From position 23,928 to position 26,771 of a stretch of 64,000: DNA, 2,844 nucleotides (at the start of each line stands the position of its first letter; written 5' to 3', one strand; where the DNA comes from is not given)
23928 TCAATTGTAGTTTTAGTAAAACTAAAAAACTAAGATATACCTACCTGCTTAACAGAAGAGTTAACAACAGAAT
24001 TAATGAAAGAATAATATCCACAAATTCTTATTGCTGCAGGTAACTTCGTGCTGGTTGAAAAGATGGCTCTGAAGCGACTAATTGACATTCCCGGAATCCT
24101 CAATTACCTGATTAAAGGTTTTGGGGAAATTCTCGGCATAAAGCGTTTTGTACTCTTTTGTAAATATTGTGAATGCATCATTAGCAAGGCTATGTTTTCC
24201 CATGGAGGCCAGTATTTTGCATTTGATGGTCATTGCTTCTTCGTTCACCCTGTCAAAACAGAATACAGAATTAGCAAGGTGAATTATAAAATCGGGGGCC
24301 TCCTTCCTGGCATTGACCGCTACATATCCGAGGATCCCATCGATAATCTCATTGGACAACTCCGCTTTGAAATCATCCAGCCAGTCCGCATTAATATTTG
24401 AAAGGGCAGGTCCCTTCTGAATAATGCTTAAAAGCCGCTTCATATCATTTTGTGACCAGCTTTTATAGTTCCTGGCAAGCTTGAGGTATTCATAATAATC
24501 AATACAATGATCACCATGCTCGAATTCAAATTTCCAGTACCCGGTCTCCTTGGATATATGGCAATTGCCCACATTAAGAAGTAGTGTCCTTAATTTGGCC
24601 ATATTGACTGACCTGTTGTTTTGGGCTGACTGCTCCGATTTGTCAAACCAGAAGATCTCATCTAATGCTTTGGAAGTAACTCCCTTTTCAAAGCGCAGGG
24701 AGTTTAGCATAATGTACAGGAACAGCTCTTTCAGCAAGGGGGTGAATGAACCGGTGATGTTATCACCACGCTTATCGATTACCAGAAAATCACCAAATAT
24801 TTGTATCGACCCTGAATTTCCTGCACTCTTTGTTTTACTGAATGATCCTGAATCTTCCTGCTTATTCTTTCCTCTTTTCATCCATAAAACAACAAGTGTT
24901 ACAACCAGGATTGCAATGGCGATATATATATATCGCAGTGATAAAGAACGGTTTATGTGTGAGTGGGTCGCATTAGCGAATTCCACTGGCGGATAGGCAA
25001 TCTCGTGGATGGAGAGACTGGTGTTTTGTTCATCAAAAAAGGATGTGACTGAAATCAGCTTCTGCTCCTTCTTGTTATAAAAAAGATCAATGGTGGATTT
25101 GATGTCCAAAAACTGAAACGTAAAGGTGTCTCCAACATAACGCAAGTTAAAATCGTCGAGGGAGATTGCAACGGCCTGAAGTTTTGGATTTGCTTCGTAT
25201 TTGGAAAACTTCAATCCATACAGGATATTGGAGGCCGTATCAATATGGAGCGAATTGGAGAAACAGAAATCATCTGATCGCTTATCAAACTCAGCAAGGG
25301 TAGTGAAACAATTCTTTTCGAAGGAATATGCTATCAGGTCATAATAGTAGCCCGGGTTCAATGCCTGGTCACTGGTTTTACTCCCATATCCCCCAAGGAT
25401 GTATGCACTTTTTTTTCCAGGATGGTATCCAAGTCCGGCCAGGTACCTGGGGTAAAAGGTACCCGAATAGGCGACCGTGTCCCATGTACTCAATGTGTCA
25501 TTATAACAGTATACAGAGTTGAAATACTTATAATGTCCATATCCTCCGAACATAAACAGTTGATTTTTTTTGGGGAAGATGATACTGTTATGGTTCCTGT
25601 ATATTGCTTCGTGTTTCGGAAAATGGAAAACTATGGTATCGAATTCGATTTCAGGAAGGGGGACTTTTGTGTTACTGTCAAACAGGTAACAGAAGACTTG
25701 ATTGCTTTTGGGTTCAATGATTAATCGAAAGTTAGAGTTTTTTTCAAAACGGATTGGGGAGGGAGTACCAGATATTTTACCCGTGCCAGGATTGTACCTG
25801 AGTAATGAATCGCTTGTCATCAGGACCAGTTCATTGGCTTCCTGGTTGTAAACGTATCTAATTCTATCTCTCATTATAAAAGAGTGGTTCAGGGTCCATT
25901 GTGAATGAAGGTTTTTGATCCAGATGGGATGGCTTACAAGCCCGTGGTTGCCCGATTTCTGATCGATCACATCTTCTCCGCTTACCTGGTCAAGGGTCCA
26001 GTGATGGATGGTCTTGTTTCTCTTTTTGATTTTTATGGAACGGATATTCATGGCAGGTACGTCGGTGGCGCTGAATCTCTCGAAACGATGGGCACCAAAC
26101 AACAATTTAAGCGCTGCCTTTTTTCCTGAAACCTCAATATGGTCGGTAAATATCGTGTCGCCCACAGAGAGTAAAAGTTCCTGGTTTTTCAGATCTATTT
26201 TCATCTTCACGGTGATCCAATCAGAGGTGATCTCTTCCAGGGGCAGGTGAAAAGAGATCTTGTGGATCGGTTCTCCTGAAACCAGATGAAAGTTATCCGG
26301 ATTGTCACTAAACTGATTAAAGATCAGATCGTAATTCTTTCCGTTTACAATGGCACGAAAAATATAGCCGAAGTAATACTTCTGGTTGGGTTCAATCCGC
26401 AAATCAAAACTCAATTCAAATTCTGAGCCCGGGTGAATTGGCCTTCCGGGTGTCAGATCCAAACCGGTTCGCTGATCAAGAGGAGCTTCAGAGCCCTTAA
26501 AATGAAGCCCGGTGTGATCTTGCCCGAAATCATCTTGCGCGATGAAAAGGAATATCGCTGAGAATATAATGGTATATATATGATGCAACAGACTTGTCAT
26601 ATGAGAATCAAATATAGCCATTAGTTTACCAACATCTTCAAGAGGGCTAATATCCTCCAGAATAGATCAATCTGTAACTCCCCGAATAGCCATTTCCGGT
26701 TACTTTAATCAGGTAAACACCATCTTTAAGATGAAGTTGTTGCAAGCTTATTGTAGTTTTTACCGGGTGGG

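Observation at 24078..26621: PUL regulators of an unusual type: exported LamG/Kelch sensor, one TM helix, cytoplasmic SARP-like wHTH-BTAD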

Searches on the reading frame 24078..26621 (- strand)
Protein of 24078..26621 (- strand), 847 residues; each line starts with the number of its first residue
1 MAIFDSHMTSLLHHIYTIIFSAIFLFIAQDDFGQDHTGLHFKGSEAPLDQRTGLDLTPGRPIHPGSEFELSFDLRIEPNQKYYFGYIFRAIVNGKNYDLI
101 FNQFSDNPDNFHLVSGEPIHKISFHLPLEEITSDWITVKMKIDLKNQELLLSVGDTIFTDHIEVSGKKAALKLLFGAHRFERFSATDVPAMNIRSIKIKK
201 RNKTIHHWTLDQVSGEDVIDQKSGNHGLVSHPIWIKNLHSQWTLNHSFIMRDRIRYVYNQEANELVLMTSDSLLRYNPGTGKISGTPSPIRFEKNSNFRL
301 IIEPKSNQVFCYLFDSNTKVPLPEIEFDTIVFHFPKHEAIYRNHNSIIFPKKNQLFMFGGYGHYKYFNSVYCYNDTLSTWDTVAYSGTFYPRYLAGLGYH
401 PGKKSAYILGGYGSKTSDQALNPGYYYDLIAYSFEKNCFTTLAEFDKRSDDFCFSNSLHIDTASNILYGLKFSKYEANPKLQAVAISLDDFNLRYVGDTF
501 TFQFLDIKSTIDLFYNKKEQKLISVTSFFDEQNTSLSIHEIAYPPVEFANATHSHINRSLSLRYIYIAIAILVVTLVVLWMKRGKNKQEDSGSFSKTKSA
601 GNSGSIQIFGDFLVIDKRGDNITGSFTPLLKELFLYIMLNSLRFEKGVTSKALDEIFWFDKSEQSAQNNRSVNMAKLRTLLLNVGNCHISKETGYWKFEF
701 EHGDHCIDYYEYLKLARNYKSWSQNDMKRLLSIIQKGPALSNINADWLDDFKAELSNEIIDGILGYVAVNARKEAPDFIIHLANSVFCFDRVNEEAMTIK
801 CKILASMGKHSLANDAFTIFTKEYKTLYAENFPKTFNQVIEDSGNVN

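Call 6: search_protein_families(library=pfam, proteins=[window:24078-26621:-], max_evalue=1)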
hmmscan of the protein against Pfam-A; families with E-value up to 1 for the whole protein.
window:24078-26621:- (847 aa): 7 families
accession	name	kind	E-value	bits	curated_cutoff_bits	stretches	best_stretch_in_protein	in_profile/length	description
PF24981.1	Beta-prop_ATRN-LZTR1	-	1.9e-08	34.3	50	1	344-445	95-198/289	Attractin/LZTR1 beta-propeller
PF24681.1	Kelch_KLHDC2_KLHL20_DRC7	-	3.6e-08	33.4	50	1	343-433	53-140/221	KLHDC2/KLHL20/DRC7 Kelch-repeats domain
PF13415.12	Kelch_3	-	1.1e-06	29.1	22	1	353-393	2-41/48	Galactose oxidase, central domain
PF13964.12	Kelch_6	-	7.3e-06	26.2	25.3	1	343-384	3-44/50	Kelch motif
PF13418.12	Kelch_4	-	7.4e-05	23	21.6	2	349-380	10-41/49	Galactose oxidase, central domain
PF01344.31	Kelch_1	-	9.4e-05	22.3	20.1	1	353-384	12-43/46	Kelch motif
PF07646.21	Kelch_2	-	0.033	14.6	21.3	1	353-385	12-46/48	Kelch motif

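Call 7: search_protein_families(library=ncbifam, proteins=[window:24078-26621:-], max_evalue=1)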
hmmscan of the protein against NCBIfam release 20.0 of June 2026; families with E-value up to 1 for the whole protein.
window:24078-26621:- (847 aa): 1 family
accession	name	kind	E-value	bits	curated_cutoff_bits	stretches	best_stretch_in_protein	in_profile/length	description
NF005581.0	PRK07276.1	equivalog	0.049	13.2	263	1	295-340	122-166/291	DNA polymerase III subunit delta'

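Call 10: find_homologous_proteins(query=window:24078-26621:-, max_evalue=0.001)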
Query window:24078-26621:- (847 aa): 186 proteins with E <= 0.001 among 4943 candidates; the best 120 are listed.
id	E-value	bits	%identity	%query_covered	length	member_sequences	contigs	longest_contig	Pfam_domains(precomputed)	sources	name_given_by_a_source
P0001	0.0e+0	1788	100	91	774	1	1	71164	PF24681.2,PF13415.13,PF24981.2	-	-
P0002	0.0e+0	1341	69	98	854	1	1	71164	PF24681.2,PF13415.13,PF24981.2,PF01344.32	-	-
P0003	8.4e-257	873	48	98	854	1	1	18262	PF24681.2,PF13415.13,PF24981.2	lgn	-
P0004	3.3e-247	841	48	96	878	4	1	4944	PF07646.22,PF24681.2,PF13415.13,PF24981.2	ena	-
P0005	2.1e-244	832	47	98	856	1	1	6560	PF24681.2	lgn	-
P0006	5.4e-242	824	47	95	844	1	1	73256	PF07646.22,PF24681.2,PF13415.13,PF24981.2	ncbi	-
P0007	9.7e-242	823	46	97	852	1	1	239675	PF24681.2,PF13415.13,PF24981.2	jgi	jgi:hypothetical protein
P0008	3.1e-241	822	48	96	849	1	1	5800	PF24681.2,PF13415.13,PF24981.2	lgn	-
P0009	2.9e-238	812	46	97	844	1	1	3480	PF24681.2,PF24981.2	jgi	jgi:hypothetical protein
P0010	1.6e-234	799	46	95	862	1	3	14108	PF24681.2,PF24981.2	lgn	-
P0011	4.1e-231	788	45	97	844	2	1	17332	PF07646.22,PF24681.2,PF13415.13,PF24981.2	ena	-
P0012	4.2e-231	788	45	97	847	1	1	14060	PF07646.22,PF24681.2,PF13415.13,PF24981.2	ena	-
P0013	2.1e-228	779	45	97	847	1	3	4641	PF07646.22,PF24681.2,PF13415.13,PF24981.2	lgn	-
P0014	3.8e-226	772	43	97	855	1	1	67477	PF24681.2,PF13415.13,PF24981.2,PF01344.32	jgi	jgi:hypothetical protein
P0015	7.7e-223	761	43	95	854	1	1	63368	PF24681.2,PF13415.13,PF24981.2,PF01344.32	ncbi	ncbi:MAG: kelch repeat-containing protein [Bacteroidales bacterium]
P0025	2.4e-156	541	36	98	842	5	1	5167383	PF24681.2,PF24981.2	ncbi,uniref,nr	ncbi:Kelch repeat protein [Pedobacter heparinus DSM 2366]|uniref:Kelch repeat protein n=2 Tax=Pedoba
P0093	4.7e-141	490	35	97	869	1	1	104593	PF24681.2,PF13415.13,PF24981.2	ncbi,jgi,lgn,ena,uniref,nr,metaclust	ncbi:hypothetical protein ASE74_20730 [Pedobacter sp. Leaf216]|uniref:BTAD domain-containing protein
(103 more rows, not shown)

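Call 28: find_encoding_contigs(protein=P0025, flank=10000, max_places=2)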
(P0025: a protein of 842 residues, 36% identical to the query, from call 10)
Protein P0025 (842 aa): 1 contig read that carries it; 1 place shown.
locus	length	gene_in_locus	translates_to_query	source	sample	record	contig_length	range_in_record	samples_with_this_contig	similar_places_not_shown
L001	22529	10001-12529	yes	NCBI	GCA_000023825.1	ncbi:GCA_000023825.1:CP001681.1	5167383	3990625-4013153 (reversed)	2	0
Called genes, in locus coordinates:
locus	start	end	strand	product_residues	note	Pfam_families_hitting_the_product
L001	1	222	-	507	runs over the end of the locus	PF00884:Sulfatase, PF01663:Phosphodiest (faint), PF16347:SGSH_C (faint)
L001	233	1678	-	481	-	PF00884:Sulfatase, PF01663:Phosphodiest (weak), PF16347:SGSH_C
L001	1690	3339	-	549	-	PF14322:SusD-like_3, PF07980:SusD_RagB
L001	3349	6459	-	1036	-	PF13620:CarboxypepD_reg, PF13715:CarbopepD_reg_2, PF07715:Plug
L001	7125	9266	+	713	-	PF08447:PAS_3, PF00989:PAS, PF08448:PAS_4, PF13188:PAS_8 (weak), PF13426:PAS_9, PF08447:PAS_3, PF00512:HisKA, PF02518:HATPase_c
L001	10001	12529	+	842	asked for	PF24981:Beta-prop_ATRN-LZTR1 (weak), PF24681:Kelch_KLHDC2_KLHL20_DRC7 (weak)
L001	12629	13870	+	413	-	PF07690:MFS_1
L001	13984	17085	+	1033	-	PF13620:CarboxypepD_reg, PF13715:CarbopepD_reg_2, PF07715:Plug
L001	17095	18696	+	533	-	PF12771:SusD-like_2, PF12741:SusD-like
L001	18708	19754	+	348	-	PF16317:Glyco_hydro_99 (faint), PF14307:Glyco_tran_WbsX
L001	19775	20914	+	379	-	PF00149:Metallophos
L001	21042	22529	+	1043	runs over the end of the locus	PF13620:CarboxypepD_reg, PF13715:CarbopepD_reg_2, PF07715:Plug, PF00593:TonB_dep_Rec_b-barrel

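Call 32: find_related_loci(query=A2, collection=genome_contigs, flank=10000)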
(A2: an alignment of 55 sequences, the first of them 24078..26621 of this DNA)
Query A2 (847 aa) in genome_contigs; peptide patterns used: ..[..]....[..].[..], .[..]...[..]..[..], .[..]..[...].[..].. (x = any residue, [..] = any of these).
599 stretches matched a pattern (row limit reached: there are more); 435 encode a relative of the query (tblastn E <= 1e-3); the best 80 are kept; 80 distinct loci.
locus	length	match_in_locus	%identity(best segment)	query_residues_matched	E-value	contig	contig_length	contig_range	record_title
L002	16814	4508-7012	43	15-841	0e+0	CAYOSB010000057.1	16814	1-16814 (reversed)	MAG TPA_asm: uncultured Bacteroidaceae bacterium isolate SRP141376_co4_139 genome assembly, contig: NODE_5903_length_168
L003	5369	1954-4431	38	18-842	0e+0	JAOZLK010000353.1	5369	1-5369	MAG: Bacteroidales bacterium isolate GMC10.metabat2.103 NODE_21911_length_5369_cov_6.186677, whole genome shotgun sequen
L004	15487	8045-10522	37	18-842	0e+0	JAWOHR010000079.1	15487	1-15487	MAG: Bacteroidales bacterium isolate CWP4-3.bin.80 k191_2340487, whole genome shotgun sequence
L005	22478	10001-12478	38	18-842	0e+0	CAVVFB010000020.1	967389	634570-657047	MAG: uncultured Bacteroidetes bacterium isolate MFD04716.bin.2.43 genome assembly, contig: contig_8153, whole genome sho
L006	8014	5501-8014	38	15-840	0e+0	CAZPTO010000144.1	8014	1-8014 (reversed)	MAG TPA_asm: uncultured Bacteroidaceae bacterium isolate binchicken_co13_402 genome assembly, contig: NODE_14956_length_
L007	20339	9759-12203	39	38-841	9e-179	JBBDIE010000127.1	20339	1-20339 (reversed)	MAG: Bacteroidales bacterium isolate LejiaA_44_22 Lejia_A_3939_length_20339_cov_14, whole genome shotgun sequence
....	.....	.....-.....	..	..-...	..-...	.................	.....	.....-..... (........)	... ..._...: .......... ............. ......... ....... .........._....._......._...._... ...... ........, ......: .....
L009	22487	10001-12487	37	10-840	3e-174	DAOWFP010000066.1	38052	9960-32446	MAG TPA_asm: Bacteroidota bacterium isolate CSMAG_1968 CSMAG_1968_k141_5614732_length_38052_cov_106.4049, whole genome s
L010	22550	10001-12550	38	8-842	1e-170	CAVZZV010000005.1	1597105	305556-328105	MAG: uncultured Bacteroidales bacterium isolate MFD01721.bin.1.65 genome assembly, contig: contig_7090, whole genome sho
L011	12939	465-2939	36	15-843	2e-170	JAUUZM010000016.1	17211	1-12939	MAG: Bacteroides sp. isolate CSMAG_193 CSMAG_193_k127_1528078_length_17211_cov_56.6458, whole genome shotgun sequence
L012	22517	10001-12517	38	20-842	9e-161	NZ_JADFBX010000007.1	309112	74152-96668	Pedobacter sp. MC2016-24 Contig_07, whole genome shotgun sequence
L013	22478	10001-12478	36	23-841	6e-159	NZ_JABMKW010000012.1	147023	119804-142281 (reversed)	Pedobacter panaciterrae strain LMG 23400 Contig_12_72.4389, whole genome shotgun sequence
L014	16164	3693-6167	36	23-841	5e-158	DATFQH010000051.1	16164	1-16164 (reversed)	MAG TPA_asm: Pedobacter sp. isolate SMAG_U9324 k141_846228, whole genome shotgun sequence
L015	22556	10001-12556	36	7-839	9e-158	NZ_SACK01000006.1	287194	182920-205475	Mucilaginibacter limnophilus strain YBJ-36 NODE_6_length_287194_cov_105, whole genome shotgun sequence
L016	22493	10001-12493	36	29-847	4e-157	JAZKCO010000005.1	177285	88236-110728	MAG: Bacteroidota bacterium isolate ADI_H3L2_122-bin045 ADIH3L2_B045_0_000000000005, whole genome shotgun sequence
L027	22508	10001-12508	35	38-841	4e-152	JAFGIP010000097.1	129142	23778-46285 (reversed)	MAG: Bacteroidales bacterium isolate Zod_Metabat.217 k87_11997363, whole genome shotgun sequence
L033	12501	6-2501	34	33-840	4e-151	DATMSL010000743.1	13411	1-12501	MAG TPA_asm: Dyadobacter sp. isolate SMAG_U12985 k141_16566, whole genome shotgun sequence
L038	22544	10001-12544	35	18-841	3e-150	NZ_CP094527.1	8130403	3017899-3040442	Mucilaginibacter sp. SMC90 chromosome, complete genome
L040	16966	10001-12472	35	38-841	9e-150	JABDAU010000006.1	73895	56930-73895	MAG: Bacteroidetes bacterium isolate BWOrgHeat_Nextera53_MAG2 3300020668.a:Ga0206937_10009, whole genome shotgun sequenc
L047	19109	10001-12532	35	15-841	9e-149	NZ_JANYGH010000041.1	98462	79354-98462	MAG: Mucilaginibacter sp. isolate 341R_metabinner_11 341R_k141_222633, whole genome shotgun sequence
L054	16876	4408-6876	35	38-841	2e-147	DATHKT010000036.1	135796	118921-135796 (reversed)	MAG TPA_asm: Mucilaginibacter sp. isolate SMAG_U12587 k141_390962, whole genome shotgun sequence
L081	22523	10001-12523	35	28-844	4e-143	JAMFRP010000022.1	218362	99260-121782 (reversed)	MAG: Bacteroidetes bacterium isolate NGEE_A_bin6 k127_458475, whole genome shotgun sequence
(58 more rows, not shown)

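Call 39: search_protein_families(library=pfam, proteins=[L012:17797-19056:+, L040:5933-7366:+, L038:16654-18915:+, L047:7528-9675:+, L081:17825-18979:+, L054:15626-16642:-, L027:5043-6242:-, L012:13195-15417:+, L033:4001-5728:-, L002:7230-10025:+], max_evalue=0.00001)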
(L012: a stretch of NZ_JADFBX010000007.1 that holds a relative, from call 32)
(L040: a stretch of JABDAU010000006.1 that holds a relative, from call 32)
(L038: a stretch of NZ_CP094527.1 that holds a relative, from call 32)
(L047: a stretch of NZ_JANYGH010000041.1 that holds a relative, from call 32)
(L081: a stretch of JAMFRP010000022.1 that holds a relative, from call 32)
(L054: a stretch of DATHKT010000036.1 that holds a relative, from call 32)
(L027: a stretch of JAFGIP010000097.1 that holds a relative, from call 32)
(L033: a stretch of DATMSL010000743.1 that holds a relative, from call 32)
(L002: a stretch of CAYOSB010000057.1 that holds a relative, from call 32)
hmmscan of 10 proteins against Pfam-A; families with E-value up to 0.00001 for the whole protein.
L012:17797-19056:+ (419 aa): 1 family
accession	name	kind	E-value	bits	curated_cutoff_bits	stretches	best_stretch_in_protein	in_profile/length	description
PF16317.11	Glyco_hydro_99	-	4.1e-08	33.2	33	0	297-393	236-330/341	Glycosyl hydrolase family 99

L040:5933-7366:+ (477 aa): 2 families
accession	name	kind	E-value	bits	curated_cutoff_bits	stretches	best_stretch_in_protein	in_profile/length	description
PF13472.12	Lipase_GDSL_2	-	3.5e-21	76.9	32.9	1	28-200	1-175/178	GDSL-like Lipase/Acylhydrolase family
PF00657.28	Lipase_GDSL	-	3.5e-08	34.3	23.6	1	26-207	1-207/208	GDSL-like Lipase/Acylhydrolase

L038:16654-18915:+ (753 aa): 3 families
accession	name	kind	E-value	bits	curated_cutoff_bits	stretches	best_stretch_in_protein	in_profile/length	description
PF00933.27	Glyco_hydro_3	-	1.1e-61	209.4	27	1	50-375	2-316/316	Glycosyl hydrolase family 3 N terminal domain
PF01915.27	Glyco_hydro_3_C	-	1.8e-56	191.7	31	1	415-635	3-200/200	Glycosyl hydrolase family 3 C-terminal domain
PF14310.12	Fn3-like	-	2e-27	95.5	25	1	672-741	1-71/71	Fibronectin type III-like domain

L047:7528-9675:+ (715 aa): 2 families
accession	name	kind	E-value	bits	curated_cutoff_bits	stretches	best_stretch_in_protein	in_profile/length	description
PF18961.6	DUF5703_N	-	9.6e-54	183.4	26.7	2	40-180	2-129/287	Domain of unknown function (DUF5703)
PF22124.2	Glyco_hydro_95_cat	-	9.9e-13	48.2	27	1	340-529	86-283/408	Glycosyl hydrolase family 95 catalytic domain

L081:17825-18979:+ (384 aa): 2 families
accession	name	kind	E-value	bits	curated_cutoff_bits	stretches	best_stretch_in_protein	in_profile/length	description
PF16317.11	Glyco_hydro_99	-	7.9e-07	28.9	33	1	282-365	227-307/341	Glycosyl hydrolase family 99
PF14307.12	Glyco_tran_WbsX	-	3.7e-06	27.1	25.1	1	182-375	140-349/350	Glycosyltransferase WbsX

L054:15626-16642:- (338 aa): 1 family
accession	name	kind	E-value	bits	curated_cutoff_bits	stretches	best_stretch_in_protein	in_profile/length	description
PF04616.20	Glyco_hydro_43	-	2.2e-42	145.8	32.2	1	51-326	3-288/288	Glycosyl hydrolases family 43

L027:5043-6242:- (399 aa): 5 families
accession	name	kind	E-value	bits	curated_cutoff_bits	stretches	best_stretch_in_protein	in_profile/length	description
PF07690.21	MFS_1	-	1.2e-40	139.9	33.4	1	35-362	8-345/347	Major Facilitator Superfamily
PF05977.19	MFS_3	-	5.1e-08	32.3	27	1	44-205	31-196/524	Transmembrane secretion effector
PF03137.26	OATP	-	1.1e-06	27.7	25.8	0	110-177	132-199/545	Organic Anion Transporter Polypeptide (OATP) family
PF13347.12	MFS_2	-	1.3e-06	27.7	27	0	56-169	257-379/427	MFS/sugar transport protein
PF06609.19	TRI12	-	5.5e-06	25.6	23.2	0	79-194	99-212/599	Fungal trichothecene efflux pump (TRI12)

L012:13195-15417:+ (740 aa): 4 families
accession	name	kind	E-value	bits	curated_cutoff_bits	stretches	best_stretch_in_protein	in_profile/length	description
PF23500.1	DUF7133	-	2.2e-102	343.7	27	1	48-421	1-383/385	Domain of unknown function (DUF7133)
PF13646.12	HEAT_2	-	3.2e-09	37.4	27.7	0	503-574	3-72/88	HEAT repeats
PF00034.26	Cytochrom_C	-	1.3e-08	36.4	21.3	1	616-702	3-88/90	Cytochrome c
PF13442.11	Cytochrome_CBB3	-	3.3e-08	34.2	27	1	615-700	4-68/68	Cytochrome C oxidase, cbb3-type, subunit III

L033:4001-5728:- (575 aa): 2 families
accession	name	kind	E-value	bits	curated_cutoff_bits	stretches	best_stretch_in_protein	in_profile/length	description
PF13884.11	Peptidase_S74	-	5.2e-17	62.3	22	1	457-511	1-57/58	Chaperone of endosialidase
PF05658.19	YadA_head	-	4.1e-12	46.6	25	0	270-293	1-24/27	YadA head domain repeat (2 copies)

L002:7230-10025:+ (931 aa): 1 family
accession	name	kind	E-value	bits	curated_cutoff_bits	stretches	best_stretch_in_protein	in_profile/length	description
PF18962.6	Por_Secre_tail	-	4.7e-12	46.5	27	1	864-928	1-74/75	Secretion system C-terminal sorting domain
